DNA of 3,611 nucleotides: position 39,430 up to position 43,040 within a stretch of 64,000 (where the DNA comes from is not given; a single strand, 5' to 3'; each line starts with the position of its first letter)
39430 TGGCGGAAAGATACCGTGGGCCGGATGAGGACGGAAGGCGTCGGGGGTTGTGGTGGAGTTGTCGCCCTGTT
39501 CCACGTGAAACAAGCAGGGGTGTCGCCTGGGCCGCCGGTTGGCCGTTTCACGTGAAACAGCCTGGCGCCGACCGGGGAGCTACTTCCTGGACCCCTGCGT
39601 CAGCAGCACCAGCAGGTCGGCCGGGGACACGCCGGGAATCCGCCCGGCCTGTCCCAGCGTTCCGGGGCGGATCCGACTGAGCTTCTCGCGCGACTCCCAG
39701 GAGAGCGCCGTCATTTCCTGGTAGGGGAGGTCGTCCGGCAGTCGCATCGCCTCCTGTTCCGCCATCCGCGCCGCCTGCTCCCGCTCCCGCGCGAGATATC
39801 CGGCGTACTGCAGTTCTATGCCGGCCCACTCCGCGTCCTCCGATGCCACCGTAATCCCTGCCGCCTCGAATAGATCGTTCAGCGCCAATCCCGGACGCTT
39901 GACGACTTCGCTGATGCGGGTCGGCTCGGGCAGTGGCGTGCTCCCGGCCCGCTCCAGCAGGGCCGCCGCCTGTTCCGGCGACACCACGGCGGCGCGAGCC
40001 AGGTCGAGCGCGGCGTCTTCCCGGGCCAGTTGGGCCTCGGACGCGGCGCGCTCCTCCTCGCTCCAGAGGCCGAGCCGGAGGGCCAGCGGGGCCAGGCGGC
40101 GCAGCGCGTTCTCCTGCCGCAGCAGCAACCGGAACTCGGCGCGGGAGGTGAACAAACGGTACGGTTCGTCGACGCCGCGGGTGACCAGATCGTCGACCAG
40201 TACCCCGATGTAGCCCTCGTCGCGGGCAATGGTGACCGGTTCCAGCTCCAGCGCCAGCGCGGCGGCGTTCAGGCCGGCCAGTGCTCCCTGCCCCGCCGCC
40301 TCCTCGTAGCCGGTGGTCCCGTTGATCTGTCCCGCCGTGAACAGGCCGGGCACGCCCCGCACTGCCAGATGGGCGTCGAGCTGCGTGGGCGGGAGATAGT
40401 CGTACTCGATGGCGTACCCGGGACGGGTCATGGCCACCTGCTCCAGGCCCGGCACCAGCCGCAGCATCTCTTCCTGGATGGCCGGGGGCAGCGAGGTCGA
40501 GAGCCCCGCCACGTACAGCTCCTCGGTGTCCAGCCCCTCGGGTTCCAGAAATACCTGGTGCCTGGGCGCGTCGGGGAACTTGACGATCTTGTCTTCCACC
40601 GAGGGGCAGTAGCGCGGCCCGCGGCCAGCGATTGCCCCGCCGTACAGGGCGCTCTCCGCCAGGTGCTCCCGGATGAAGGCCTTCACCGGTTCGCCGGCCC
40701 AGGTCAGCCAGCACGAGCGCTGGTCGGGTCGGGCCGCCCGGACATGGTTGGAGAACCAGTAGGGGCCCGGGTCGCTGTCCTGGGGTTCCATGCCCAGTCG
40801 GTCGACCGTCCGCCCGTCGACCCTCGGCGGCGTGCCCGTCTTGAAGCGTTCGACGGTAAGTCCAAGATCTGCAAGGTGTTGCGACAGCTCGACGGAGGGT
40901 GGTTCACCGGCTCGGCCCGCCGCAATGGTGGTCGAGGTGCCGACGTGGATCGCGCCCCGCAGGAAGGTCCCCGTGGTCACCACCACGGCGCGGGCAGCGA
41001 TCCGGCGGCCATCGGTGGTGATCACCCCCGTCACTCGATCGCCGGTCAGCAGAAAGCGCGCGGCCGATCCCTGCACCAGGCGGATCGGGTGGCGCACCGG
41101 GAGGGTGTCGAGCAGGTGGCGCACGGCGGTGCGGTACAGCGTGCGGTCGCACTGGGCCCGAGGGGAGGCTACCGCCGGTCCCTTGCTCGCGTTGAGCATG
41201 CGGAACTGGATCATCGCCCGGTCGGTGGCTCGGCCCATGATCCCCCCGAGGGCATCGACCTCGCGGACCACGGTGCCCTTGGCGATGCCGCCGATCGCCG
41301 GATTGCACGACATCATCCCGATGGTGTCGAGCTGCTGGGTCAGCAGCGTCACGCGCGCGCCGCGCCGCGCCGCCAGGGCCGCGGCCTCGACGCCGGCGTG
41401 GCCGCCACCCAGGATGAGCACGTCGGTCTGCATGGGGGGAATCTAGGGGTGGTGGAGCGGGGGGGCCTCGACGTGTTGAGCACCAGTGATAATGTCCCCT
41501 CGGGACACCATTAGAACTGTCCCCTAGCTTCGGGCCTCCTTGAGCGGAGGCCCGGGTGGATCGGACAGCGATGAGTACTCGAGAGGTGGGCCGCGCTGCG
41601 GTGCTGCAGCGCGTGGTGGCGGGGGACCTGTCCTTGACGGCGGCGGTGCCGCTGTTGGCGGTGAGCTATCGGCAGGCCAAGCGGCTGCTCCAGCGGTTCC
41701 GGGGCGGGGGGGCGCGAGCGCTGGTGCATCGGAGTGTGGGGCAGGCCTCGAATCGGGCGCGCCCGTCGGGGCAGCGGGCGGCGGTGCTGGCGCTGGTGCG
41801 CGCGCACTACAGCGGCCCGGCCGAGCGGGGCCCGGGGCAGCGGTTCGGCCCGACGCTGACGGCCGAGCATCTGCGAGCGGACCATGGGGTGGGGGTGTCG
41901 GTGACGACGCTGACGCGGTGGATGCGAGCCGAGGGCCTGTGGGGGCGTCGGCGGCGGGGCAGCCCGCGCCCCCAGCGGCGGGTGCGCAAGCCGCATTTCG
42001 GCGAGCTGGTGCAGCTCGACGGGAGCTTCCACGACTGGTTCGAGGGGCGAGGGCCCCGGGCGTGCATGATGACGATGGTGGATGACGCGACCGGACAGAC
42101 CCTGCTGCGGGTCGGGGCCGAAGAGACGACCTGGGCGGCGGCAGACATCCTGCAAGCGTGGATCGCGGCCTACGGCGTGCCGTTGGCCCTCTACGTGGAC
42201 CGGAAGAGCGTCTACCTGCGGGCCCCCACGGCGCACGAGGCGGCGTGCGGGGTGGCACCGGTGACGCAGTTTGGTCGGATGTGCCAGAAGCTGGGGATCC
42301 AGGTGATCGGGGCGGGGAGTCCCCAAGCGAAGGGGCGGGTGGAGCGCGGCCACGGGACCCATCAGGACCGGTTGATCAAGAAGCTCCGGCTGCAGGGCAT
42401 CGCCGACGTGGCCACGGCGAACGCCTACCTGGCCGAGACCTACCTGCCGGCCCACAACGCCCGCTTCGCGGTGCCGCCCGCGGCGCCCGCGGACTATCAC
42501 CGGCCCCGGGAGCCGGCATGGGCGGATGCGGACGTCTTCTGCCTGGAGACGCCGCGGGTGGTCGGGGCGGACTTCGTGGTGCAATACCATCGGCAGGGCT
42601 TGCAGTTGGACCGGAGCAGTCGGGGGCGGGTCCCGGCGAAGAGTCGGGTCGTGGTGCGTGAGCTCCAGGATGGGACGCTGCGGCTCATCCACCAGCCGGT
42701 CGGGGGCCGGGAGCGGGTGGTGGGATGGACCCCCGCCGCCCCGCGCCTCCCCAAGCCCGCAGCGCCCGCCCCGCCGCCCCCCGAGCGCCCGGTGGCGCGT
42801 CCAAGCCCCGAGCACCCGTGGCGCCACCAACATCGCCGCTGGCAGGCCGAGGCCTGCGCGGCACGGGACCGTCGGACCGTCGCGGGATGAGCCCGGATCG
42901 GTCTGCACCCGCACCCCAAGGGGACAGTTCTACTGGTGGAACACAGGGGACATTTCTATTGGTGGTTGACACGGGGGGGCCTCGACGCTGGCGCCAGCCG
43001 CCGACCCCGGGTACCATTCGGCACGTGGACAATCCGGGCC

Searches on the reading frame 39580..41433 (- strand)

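Call 58: search_protein_families(library=pfam, proteins=[window:39580-41433:-], max_evalue=0.00001)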
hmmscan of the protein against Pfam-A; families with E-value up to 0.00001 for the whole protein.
window:39580-41433:- (617 aa): 5 families
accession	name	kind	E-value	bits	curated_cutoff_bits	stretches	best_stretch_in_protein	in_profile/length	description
PF01134.28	GIDA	-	4e-145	484.2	22.1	1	4-396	1-389/391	Glucose inhibited division protein A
PF13932.14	SAM_GIDA_C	-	4.5e-22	78.1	27.1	1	556-611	2-57/57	tRNA modifying enzyme MnmG/GidA C-terminal helical bundle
PF21680.2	GIDA_C_1st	-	6.5e-09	36.9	24.7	1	462-551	4-96/96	tRNA modifying enzyme MnmG/GidA C-terminal helical domain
PF12831.13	FAD_oxidored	-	2.3e-07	30.9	27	1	4-151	1-141/416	FAD dependent oxidoreductase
PF07992.20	Pyr_redox_2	-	7.7e-06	26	26.1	0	4-32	2-30/291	Pyridine nucleotide-disulphide oxidoreductase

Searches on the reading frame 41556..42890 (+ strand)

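Call 58: search_protein_families(library=pfam, proteins=[window:41556-42890:+], max_evalue=0.00001)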
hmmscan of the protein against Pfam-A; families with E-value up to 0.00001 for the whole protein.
window:41556-42890:+ (444 aa): 2 families
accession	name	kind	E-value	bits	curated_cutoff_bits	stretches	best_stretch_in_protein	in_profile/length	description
PF13518.12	HTH_28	-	1.3e-07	32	25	1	13-60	2-48/52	Helix-turn-helix domain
PF13565.12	HTH_32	-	8.7e-07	29.8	33.7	1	42-123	3-73/73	Homeodomain-like domain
